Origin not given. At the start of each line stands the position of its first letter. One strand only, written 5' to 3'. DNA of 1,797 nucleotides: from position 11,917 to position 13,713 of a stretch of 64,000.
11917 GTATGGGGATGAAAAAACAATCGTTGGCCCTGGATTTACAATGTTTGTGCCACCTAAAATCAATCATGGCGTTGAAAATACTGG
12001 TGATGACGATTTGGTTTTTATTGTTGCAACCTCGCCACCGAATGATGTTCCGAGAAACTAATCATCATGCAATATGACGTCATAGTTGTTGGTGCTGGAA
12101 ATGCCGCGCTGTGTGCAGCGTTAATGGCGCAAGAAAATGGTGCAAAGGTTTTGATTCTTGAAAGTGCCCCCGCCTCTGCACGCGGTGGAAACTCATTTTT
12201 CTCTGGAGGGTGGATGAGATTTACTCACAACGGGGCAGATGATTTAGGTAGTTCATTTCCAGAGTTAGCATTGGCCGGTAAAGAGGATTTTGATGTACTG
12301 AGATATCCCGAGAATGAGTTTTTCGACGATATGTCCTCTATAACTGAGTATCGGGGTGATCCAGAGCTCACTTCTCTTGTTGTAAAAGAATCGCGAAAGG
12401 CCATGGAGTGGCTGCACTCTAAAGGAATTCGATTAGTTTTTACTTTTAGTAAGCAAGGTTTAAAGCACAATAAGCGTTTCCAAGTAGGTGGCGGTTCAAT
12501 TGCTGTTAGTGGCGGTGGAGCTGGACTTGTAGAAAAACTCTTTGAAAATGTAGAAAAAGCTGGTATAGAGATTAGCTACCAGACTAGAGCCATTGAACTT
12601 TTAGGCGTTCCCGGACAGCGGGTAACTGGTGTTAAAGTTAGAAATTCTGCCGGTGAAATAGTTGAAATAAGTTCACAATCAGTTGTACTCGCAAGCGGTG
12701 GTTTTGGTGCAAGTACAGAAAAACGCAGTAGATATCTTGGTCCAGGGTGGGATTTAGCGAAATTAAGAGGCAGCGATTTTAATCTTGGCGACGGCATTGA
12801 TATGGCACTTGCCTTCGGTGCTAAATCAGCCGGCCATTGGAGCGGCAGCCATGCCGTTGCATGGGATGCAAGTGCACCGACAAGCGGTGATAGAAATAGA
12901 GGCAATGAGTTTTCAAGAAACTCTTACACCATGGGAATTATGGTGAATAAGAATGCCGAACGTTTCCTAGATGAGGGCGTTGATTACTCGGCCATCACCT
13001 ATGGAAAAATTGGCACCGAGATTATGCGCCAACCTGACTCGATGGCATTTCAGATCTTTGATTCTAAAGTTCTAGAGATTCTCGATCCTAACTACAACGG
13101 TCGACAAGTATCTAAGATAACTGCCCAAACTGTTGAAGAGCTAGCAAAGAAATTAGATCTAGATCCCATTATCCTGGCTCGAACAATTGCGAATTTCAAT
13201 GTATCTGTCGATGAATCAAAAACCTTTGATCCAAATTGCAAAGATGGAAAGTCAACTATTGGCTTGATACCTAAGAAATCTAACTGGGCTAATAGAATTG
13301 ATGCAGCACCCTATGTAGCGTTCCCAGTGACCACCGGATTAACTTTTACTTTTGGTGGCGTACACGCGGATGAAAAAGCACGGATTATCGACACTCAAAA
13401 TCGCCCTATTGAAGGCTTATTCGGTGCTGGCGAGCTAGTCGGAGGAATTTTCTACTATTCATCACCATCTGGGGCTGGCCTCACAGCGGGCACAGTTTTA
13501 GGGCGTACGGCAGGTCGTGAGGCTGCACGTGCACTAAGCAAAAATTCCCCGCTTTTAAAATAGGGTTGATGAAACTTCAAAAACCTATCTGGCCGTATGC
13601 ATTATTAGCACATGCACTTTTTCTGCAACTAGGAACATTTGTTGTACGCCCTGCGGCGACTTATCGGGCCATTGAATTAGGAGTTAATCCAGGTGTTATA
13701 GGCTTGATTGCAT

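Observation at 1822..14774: Apparently undescribed catabolic operon: Liv-type ABC, PrpF/Mii isomerase, GntR, ThDP enzyme, ALDH, cupin, TcuA-like dehydrogenase, MFS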

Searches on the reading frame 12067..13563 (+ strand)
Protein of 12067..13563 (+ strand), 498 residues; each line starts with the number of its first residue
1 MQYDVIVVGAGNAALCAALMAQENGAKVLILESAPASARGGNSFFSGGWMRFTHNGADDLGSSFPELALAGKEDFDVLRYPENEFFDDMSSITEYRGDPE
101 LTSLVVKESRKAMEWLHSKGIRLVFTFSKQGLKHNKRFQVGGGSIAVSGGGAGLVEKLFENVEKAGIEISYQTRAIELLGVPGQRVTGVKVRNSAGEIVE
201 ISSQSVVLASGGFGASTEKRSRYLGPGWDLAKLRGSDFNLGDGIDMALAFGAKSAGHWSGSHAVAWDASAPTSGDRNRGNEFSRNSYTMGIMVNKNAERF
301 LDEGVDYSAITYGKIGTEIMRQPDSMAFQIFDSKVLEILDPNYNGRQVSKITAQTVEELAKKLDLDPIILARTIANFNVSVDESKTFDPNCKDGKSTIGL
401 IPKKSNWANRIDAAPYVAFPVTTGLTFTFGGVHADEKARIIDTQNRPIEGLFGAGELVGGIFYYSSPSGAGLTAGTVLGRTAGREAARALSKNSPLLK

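Call 4: search_protein_families(library=pfam, proteins=[window:12067-13563:+])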
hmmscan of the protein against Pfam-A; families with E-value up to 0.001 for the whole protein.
window:12067-13563:+ (498 aa): 6 families
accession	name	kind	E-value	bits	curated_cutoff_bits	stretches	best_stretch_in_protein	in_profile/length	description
PF00890.30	FAD_binding_2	-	5e-43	148.3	20.4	1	4-462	1-403/414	FAD binding domain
PF01266.30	DAO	-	4.1e-11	43.4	27.9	1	4-214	1-206/353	FAD dependent oxidoreductase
PF03486.20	HI0933_like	-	4.5e-09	36.5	50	1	4-54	2-51/244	HI0933-like protein Rossmann domain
PF12831.13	FAD_oxidored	-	1.7e-08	34.6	27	1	4-211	1-145/416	FAD dependent oxidoreductase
PF01946.23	Thi4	-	0.0001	22.1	26.2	1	2-43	17-57/235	Thi4 family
PF07992.20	Pyr_redox_2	-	0.00046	20.1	26.1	0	3-104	1-58/291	Pyridine nucleotide-disulphide oxidoreductase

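Call 5: search_protein_families(library=ncbifam, proteins=[window:12067-13563:+], max_evalue=0.00001)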
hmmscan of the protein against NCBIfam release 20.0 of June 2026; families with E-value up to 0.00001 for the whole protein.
window:12067-13563:+ (498 aa): 40 families (the best 25 are shown)
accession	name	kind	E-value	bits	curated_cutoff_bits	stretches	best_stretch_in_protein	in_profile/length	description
NF006130.0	PRK08274.1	equivalog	6.6e-156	519.8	369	1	2-490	5-462/467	FAD-dependent tricarballylate dehydrogenase TcuA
TIGR02485.1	CobZ_N-term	equivalog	3.2e-76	256.8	372.55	1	4-490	3-435/437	FAD-dependent tricarballylate dehydrogenase TcuA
TIGR01813.1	flavo_cyto_c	subfamily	1.2e-54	185.7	285.45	1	4-483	1-443/444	flavocytochrome c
NF005510.0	PRK07121.1-3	subfamily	8.2e-46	156.8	481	2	148-490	176-490/492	FAD-binding protein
NF005064.0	PRK06481.1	equivalog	1.8e-42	145.7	542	1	2-488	61-501/506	flavocytochrome c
NF009478.0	PRK12844.1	equivalog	3.3e-37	128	789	2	150-492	208-554/559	3-ketosteroid-delta-1-dehydrogenase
NF004789.0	PRK06134.1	subfamily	4e-34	118.1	747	2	149-493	214-574/581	FAD-dependent oxidoreductase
NF053717.1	VnlPnlRedVprA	equivalog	9.6e-34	117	600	2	2-342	6-318/481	vinyl phenol reductase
NF009476.0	PRK12839.1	equivalog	6.7e-33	113.7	940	2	151-490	213-568/572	FAD-dependent oxidoreductase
NF005882.1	PRK07843.1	equivalog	8e-33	113.7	788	2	149-476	199-535/547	3-oxosteroid 1-dehydrogenase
NF053676.1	4oxCHCAChcC1Cy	equivalog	1.2e-31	109.8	1000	2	149-478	184-516/528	4-oxocyclohexanecarboxylate 2-dehydrogenase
NF009477.0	PRK12843.1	equivalog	4.8e-31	107.8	758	2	151-479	220-561/578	FAD-dependent oxidoreductase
NF005511.0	PRK07121.1-4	equivalog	1.5e-30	106.2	466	2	199-491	263-544/553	FAD-binding protein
NF005512.0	PRK07121.1-5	subfamily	2.2e-30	105.6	812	1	147-488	177-488/489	FAD-binding protein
NF009479.0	PRK12845.1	equivalog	2.1e-28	99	793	1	148-488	215-565/566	3-ketosteroid-delta-1-dehydrogenase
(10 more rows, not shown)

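Call 6: find_homologous_proteins(query=window:12067-13563:+, max_evalue=1e-20)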
Query window:12067-13563:+ (498 aa): 6900 proteins with E <= 1e-20 among 8000 candidates; the best 120 are listed.
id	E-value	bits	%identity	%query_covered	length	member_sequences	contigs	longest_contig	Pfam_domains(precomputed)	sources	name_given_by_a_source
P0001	0.0e+0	1028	91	99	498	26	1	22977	PF01266.31,PF00890.31,PF03486.21,PF12831.14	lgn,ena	-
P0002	3.5e-278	941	84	98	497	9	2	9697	PF01266.31,PF00890.31,PF03486.21,PF12831.14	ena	-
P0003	3.5e-235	799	71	96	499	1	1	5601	PF01266.31,PF00890.31,PF03486.21,PF12831.14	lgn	-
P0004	6.9e-216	736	65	98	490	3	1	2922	PF01266.31,PF00890.31,PF07992.21,PF00070.34,PF03486.21,PF12831.14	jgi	jgi:tricarballylate dehydrogenase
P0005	9.4e-210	716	64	98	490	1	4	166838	PF01266.31,PF00890.31,PF07992.21,PF00070.34,PF03486.21,PF12831.14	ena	-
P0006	2.2e-206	705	63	98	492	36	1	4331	PF01266.31,PF00890.31,PF07992.21,PF00070.34,PF03486.21,PF12831.14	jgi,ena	jgi:tricarballylate dehydrogenase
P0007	2.8e-206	704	62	97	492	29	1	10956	PF01266.31,PF00890.31,PF07992.21,PF00070.34,PF03486.21,PF01494.26,PF12831.14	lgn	-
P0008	6.2e-205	700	62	98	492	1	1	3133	PF01266.31,PF00890.31,PF07992.21,PF03486.21,PF12831.14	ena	-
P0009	9.3e-196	669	60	98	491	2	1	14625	PF01266.31,PF00890.31,PF07992.21,PF03486.21,PF12831.14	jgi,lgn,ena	-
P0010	2.3e-195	668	60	98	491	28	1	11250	PF01266.31,PF00890.31,PF07992.21,PF03486.21,PF12831.14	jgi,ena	jgi:tricarballylate dehydrogenase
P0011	4.8e-195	667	60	97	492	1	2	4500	PF01266.31,PF00890.31,PF07992.21,PF00070.34,PF03486.21,PF01494.26,PF12831.14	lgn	-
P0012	2.2e-194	665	60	97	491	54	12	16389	PF01266.31,PF00890.31,PF07992.21,PF03486.21,PF12831.14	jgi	jgi:tricarballylate dehydrogenase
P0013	5.7e-192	657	58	97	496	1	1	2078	PF01266.31,PF00890.31,PF07992.21,PF00070.34,PF03486.21,PF01494.26,PF12831.14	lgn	-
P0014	9.3e-184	630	57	97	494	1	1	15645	PF01266.31,PF00890.31,PF07992.21,PF03486.21,PF12831.14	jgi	-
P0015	3.5e-176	605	57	96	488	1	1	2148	PF01266.31,PF00890.31,PF07992.21,PF00070.34,PF03486.21,PF01262.28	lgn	-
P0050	3.8e-153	529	49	99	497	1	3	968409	PF01266.31,PF00890.31,PF07992.21,PF03486.21,PF12831.14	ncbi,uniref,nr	ncbi:FAD-dependent oxidoreductase [Sneathiella chungangensis]|uniref:FAD-dependent oxidoreductase n=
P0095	4.3e-151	522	48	98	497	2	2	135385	PF01266.31,PF00890.31,PF07992.21,PF03486.21,PF12831.14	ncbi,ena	ncbi:MAG TPA: FAD-dependent tricarballylate dehydrogenase TcuA [Limnochordales bacterium]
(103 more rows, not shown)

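Call 7: find_encoding_contigs(protein=P0001, flank=10000, max_places=3)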
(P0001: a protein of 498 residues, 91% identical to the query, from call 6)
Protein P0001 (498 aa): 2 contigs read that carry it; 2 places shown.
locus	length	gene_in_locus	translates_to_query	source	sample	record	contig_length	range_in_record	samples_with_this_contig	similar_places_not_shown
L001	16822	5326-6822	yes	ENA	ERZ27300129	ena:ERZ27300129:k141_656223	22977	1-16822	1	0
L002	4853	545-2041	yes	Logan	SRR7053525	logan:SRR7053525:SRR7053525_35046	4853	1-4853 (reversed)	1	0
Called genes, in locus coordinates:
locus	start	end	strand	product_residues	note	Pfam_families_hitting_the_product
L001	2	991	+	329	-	?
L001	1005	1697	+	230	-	PF00392:GntR, PF13412:HTH_24 (faint), PF07729:FCD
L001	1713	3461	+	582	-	PF02776:TPP_enzyme_N, PF00205:TPP_enzyme_M, PF02775:TPP_enzyme_C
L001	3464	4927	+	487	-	PF00171:Aldedh, PF05893:LuxC (faint)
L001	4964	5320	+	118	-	PF00190:Cupin_1 (faint), PF02311:AraC_binding, PF07883:Cupin_2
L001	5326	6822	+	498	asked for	PF00890:FAD_binding_2, PF01266:DAO, PF03486:HI0933_like (faint), PF12831:FAD_oxidored (weak)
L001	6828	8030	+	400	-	PF07690:MFS_1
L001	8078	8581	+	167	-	PF00583:Acetyltransf_1 (weak)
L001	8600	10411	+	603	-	PF00128:Alpha-amylase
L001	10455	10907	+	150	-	PF12867:DinB_2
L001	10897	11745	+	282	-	PF02673:BacA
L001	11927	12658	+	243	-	-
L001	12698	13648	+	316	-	-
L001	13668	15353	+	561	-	-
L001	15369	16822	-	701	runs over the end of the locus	PF03176:MMPL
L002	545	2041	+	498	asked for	PF00890:FAD_binding_2, PF01266:DAO, PF03486:HI0933_like (faint), PF12831:FAD_oxidored (weak)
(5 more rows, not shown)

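Call 8: find_encoding_contigs(protein=P0005, flank=10000, max_places=3)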
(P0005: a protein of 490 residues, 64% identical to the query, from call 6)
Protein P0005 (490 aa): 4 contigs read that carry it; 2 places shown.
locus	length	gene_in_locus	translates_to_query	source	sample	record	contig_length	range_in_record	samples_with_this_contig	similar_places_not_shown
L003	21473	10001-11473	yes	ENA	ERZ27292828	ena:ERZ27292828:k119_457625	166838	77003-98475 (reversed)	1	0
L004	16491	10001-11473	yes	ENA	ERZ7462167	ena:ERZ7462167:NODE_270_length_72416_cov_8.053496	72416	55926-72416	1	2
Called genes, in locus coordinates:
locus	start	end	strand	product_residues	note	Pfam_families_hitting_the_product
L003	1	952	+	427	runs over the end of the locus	PF13433:Peripla_BP_5, PF13458:Peripla_BP_6, PF01094:ANF_receptor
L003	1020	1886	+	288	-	PF02653:BPD_transp_2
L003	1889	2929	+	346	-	PF02653:BPD_transp_2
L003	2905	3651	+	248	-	PF00005:ABC_tran, PF13304:AAA_21 (faint)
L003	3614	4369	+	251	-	PF00005:ABC_tran, PF02463:SMC_N (faint), PF13304:AAA_21 (faint)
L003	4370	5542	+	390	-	PF04303:PrpF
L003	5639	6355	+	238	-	PF00392:GntR, PF07729:FCD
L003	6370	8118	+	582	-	PF02776:TPP_enzyme_N, PF00205:TPP_enzyme_M, PF02775:TPP_enzyme_C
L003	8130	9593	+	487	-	PF00171:Aldedh, PF05893:LuxC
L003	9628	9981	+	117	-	PF00190:Cupin_1, PF02311:AraC_binding, PF07883:Cupin_2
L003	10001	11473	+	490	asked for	PF00070:Pyr_redox (faint), PF00890:FAD_binding_2, PF01266:DAO, PF03486:HI0933_like (faint), PF07992:Pyr_redox_2, PF12831:FAD_oxidored (weak)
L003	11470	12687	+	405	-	PF07690:MFS_1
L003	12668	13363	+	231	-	PF01738:DLH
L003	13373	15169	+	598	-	PF17297:PEPCK_N, PF00821:PEPCK_GTP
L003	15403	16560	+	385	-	PF01261:AP_endonuc_2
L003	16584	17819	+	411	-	PF01565:FAD_binding_4, PF04030:ALO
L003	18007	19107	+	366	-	PF00850:Hist_deacetyl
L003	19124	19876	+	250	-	PF00106:adh_short, PF08659:KR, PF13561:adh_short_C2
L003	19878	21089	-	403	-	PF00266:Aminotran_5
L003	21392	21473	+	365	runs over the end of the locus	-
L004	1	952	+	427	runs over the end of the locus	PF13433:Peripla_BP_5, PF13458:Peripla_BP_6, PF01094:ANF_receptor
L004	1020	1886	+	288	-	PF02653:BPD_transp_2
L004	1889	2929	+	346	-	PF02653:BPD_transp_2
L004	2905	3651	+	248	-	PF00005:ABC_tran, PF13304:AAA_21 (faint)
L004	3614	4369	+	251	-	PF00005:ABC_tran, PF02463:SMC_N (faint), PF13304:AAA_21 (faint)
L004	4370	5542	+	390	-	PF04303:PrpF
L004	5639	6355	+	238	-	PF00392:GntR, PF07729:FCD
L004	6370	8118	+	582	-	PF02776:TPP_enzyme_N, PF00205:TPP_enzyme_M, PF02775:TPP_enzyme_C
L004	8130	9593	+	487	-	PF00171:Aldedh, PF05893:LuxC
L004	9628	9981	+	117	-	PF00190:Cupin_1, PF02311:AraC_binding, PF07883:Cupin_2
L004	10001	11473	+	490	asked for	PF00070:Pyr_redox (faint), PF00890:FAD_binding_2, PF01266:DAO, PF03486:HI0933_like (faint), PF07992:Pyr_redox_2, PF12831:FAD_oxidored (weak)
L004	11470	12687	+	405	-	PF07690:MFS_1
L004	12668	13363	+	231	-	PF01738:DLH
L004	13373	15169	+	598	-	PF17297:PEPCK_N, PF00821:PEPCK_GTP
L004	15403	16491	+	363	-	?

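Call 9: find_encoding_contigs(protein=P0050, flank=10000, max_places=1)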
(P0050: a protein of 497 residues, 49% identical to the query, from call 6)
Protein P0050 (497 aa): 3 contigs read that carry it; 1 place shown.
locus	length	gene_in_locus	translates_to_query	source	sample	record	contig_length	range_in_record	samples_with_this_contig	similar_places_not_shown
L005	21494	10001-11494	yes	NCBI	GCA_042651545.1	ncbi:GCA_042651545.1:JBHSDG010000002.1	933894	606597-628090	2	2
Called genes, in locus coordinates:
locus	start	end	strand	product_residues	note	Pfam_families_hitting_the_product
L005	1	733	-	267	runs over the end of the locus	PF08379:Bact_transglu_N, PF01841:Transglut_core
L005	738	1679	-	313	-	PF04168:Alpha-E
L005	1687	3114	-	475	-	PF04174:CP_ATPgrasp_1, PF14403:CP_ATPgrasp_2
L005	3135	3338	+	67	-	-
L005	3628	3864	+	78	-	-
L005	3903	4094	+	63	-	PF01679:Pmp3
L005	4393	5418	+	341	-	PF01965:DJ-1_PfpI, PF12833:HTH_18, PF00165:HTH_AraC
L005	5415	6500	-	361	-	PF21320:WHD_Rv2258c, PF02353:CMAS, PF13489:Methyltransf_23, PF00891:Methyltransf_2 (weak), PF13847:Methyltransf_31, PF08241:Methyltransf_11, PF08242:Methyltransf_12, PF13649:Methyltransf_25, +2 more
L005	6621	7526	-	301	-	PF00126:HTH_1, PF03466:LysR_substrate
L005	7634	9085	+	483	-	PF00171:Aldedh, PF05893:LuxC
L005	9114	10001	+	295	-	PF03446:NAD_binding_2, PF14833:NAD_binding_11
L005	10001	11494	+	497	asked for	PF00890:FAD_binding_2, PF01266:DAO, PF03486:HI0933_like (faint), PF07992:Pyr_redox_2 (faint), PF12831:FAD_oxidored (weak)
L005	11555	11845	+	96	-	-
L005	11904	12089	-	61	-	-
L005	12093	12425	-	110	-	-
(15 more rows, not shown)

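Call 10: find_encoding_contigs(protein=P0095, flank=10000, max_places=1)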
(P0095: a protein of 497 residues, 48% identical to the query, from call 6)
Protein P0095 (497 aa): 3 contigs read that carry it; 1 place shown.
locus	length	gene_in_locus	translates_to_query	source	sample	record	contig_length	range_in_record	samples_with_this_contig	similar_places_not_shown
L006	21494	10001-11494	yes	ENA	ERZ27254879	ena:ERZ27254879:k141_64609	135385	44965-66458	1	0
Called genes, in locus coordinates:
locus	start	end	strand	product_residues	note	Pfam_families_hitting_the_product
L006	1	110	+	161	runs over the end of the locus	PF07331:TctB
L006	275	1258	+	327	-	PF00389:2-Hacid_dh, PF02826:2-Hacid_dh_C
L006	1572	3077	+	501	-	PF00070:Pyr_redox (faint), PF00890:FAD_binding_2, PF01266:DAO, PF03486:HI0933_like (weak), PF07992:Pyr_redox_2 (faint), PF12831:FAD_oxidored, PF00732:GMC_oxred_N (weak)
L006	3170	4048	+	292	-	PF13714:PEP_mutase, PF00463:ICL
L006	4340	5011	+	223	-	PF00392:GntR, PF01325:Fe_dep_repress (weak), PF08279:HTH_11 (faint), PF07729:FCD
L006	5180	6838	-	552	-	PF00939:Na_sulph_symp, PF03600:CitMHS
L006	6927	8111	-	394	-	PF04303:PrpF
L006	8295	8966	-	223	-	PF13489:Methyltransf_23, PF01209:Ubie_methyltran (faint), PF05175:MTS (weak), PF13847:Methyltransf_31, PF08241:Methyltransf_11, PF08242:Methyltransf_12, PF13649:Methyltransf_25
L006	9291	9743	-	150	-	PF12986:DUF3870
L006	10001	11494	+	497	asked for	PF00890:FAD_binding_2, PF01266:DAO, PF03486:HI0933_like (faint), PF07992:Pyr_redox_2 (faint), PF12831:FAD_oxidored (weak)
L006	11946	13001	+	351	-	PF02615:Ldh_2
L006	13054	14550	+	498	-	PF00171:Aldedh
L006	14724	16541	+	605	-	PF00664:ABC_membrane, PF00005:ABC_tran, PF02463:SMC_N (faint), PF13191:AAA_16 (faint)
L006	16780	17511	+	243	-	PF00392:GntR, PF07729:FCD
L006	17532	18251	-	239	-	PF00005:ABC_tran, PF13304:AAA_21 (faint)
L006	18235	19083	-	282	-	PF00005:ABC_tran, PF13304:AAA_21 (weak), PF12399:BCA_ABC_TP_C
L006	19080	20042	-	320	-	PF02653:BPD_transp_2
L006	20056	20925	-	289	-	PF02653:BPD_transp_2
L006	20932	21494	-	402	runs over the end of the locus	PF13433:Peripla_BP_5, PF13458:Peripla_BP_6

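Call 11: find_encoding_contigs(protein=P0014, flank=10000, max_places=1)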
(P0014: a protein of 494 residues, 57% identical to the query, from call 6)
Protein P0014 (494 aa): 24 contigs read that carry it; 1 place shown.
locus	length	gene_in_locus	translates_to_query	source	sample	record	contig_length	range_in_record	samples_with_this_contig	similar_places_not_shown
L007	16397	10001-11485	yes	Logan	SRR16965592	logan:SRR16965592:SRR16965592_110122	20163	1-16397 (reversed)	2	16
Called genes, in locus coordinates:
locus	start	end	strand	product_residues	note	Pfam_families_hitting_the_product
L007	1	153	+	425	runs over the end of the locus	PF13433:Peripla_BP_5, PF13458:Peripla_BP_6, PF01094:ANF_receptor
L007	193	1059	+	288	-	PF02653:BPD_transp_2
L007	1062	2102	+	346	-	PF02653:BPD_transp_2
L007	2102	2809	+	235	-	PF00005:ABC_tran, PF13304:AAA_21 (weak)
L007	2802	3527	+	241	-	PF00005:ABC_tran, PF02463:SMC_N (faint), PF13555:AAA_29 (faint), PF13304:AAA_21 (weak)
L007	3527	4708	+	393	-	PF04303:PrpF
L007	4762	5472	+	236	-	PF00392:GntR, PF01325:Fe_dep_repress (weak), PF07729:FCD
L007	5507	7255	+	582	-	PF02776:TPP_enzyme_N, PF00205:TPP_enzyme_M, PF02775:TPP_enzyme_C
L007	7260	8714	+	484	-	PF00171:Aldedh, PF05893:LuxC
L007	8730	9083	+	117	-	PF00190:Cupin_1, PF02311:AraC_binding, PF07883:Cupin_2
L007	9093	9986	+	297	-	PF13714:PEP_mutase, PF00463:ICL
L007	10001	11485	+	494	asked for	PF00890:FAD_binding_2, PF01266:DAO, PF03486:HI0933_like (faint), PF07992:Pyr_redox_2 (faint), PF12831:FAD_oxidored (faint)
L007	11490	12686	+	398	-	PF07690:MFS_1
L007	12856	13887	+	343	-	PF03741:TerC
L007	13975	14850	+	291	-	PF25852:DUF6242_C (faint), PF02012:BNR (faint)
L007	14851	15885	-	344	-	PF08240:ADH_N, PF01262:AlaDh_PNT_C (weak), PF00107:ADH_zinc_N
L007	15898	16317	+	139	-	PF05534:HicB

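Call 16: search_solved_structures(query=window:12067-13563:+, max_evalue=1e-10)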
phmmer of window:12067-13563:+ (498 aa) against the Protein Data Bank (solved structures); distinct sequences matched with E-value up to 1e-10: 24.
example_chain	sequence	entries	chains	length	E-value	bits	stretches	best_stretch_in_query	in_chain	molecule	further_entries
1qo8_A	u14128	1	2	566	8.4e-35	123.7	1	4-488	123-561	FLAVOCYTOCHROME C3 FUMARATE REDUCTASE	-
1d4c_A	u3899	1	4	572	4.2e-34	121.4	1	4-489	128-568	FLAVOCYTOCHROME C FUMARATE REDUCTASE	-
1d4d_A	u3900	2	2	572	4.5e-34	121.3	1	4-489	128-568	FLAVOCYTOCHROME C FUMARATE REDUCTASE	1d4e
1jrz_A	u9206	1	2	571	8.2e-33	117.2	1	3-493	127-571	FLAVOCYTOCHROME C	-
1ksu_A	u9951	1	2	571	3.3e-32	115.2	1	3-493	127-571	flavocytochrome c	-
2b7r_A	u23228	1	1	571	6.8e-32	114.2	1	3-493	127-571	Fumarate reductase flavoprotein subunit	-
1p2e_A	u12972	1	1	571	1.1e-31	113.5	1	3-493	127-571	flavocytochrome c3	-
1qjd_A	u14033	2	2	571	1.1e-31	113.5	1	3-493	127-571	FLAVOCYTOCHROME C3 | Fumarate reductase flavoprotein subunit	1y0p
1p2h_A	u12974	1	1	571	1.1e-31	113.5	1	3-493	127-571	flavocytochrome c3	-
1e39_A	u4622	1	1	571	1.3e-31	113.2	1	3-493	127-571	FUMARATE REDUCTASE FLAVOPROTEIN SUBUNIT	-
1q9i_A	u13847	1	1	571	1.3e-31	113.2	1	3-493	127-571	flavocytochrome c3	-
1jry_A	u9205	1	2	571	1.4e-31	113.2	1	3-493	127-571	FLAVOCYTOCHROME C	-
1jrx_A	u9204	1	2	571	1.6e-31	112.9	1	3-493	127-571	FLAVOCYTOCHROME C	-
1lj1_A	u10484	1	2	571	1.8e-31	112.8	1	3-493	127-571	flavocytochrome c3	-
1m64_A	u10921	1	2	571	1.8e-31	112.8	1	3-493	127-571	flavocytochrome c3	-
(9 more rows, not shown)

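Call 31: search_protein_families(library=ncbifam, proteins=[L007:9093-9986:+, L006:3170-4048:+], max_evalue=1e-10)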
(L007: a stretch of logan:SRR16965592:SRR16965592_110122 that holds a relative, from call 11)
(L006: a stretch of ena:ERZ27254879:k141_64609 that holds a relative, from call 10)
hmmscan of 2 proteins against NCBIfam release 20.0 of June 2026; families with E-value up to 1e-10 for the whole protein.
L007:9093-9986:+ (297 aa): 8 families
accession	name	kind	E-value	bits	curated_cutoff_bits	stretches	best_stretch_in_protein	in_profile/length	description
TIGR02317.1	prpB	equivalog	6.7e-114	379.9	354.4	1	12-294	2-284/285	methylisocitrate lyase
NF008455.0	PRK11320.1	equivalog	1.4e-91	306.8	353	1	16-292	12-289/295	methylisocitrate lyase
TIGR02319.1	CPEP_Pphonmut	equivalog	4.9e-63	213.1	420.05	1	14-287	7-284/294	carboxyvinyl-carboxyphosphonate phosphorylmutase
TIGR02320.1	PEP_mutase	equivalog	3.4e-36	124.7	319.55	1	16-264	2-264/284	phosphoenolpyruvate mutase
TIGR02321.1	Pphn_pyruv_hyd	equivalog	6.3e-31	107.6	374.4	1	12-265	4-261/290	phosphonopyruvate hydrolase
TIGR01346.1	isocit_lyase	equivalog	4.9e-19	68.1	275.9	1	84-177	151-247/527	isocitrate lyase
NF011645.0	PRK15063.1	equivalog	3.9e-17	62.2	562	1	82-176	146-243/430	isocitrate lyase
NF005074.0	PRK06498.1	equivalog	6.5e-11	41.5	446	1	84-166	179-265/531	isocitrate lyase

L006:3170-4048:+ (292 aa): 8 families
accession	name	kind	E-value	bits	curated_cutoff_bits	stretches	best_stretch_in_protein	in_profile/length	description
TIGR02317.1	prpB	equivalog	5.7e-94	314.5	354.4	1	9-287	3-280/285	methylisocitrate lyase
NF008455.0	PRK11320.1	equivalog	2.9e-77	259.8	353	1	8-286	8-286/295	methylisocitrate lyase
TIGR02319.1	CPEP_Pphonmut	equivalog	1.6e-70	237.6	420.05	1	9-290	6-290/294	carboxyvinyl-carboxyphosphonate phosphorylmutase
TIGR02320.1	PEP_mutase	equivalog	1.1e-45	155.8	319.55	1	11-272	1-275/284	phosphoenolpyruvate mutase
TIGR02321.1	Pphn_pyruv_hyd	equivalog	3.6e-36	124.7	374.4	1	10-290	6-289/290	phosphonopyruvate hydrolase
NF011645.0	PRK15063.1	equivalog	1e-22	80.6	562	1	6-161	51-232/430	isocitrate lyase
TIGR01346.1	isocit_lyase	equivalog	1.3e-20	73.3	275.9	1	78-161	149-235/527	isocitrate lyase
NF005074.0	PRK06498.1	equivalog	2.4e-13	49.5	446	1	70-182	170-284/531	isocitrate lyase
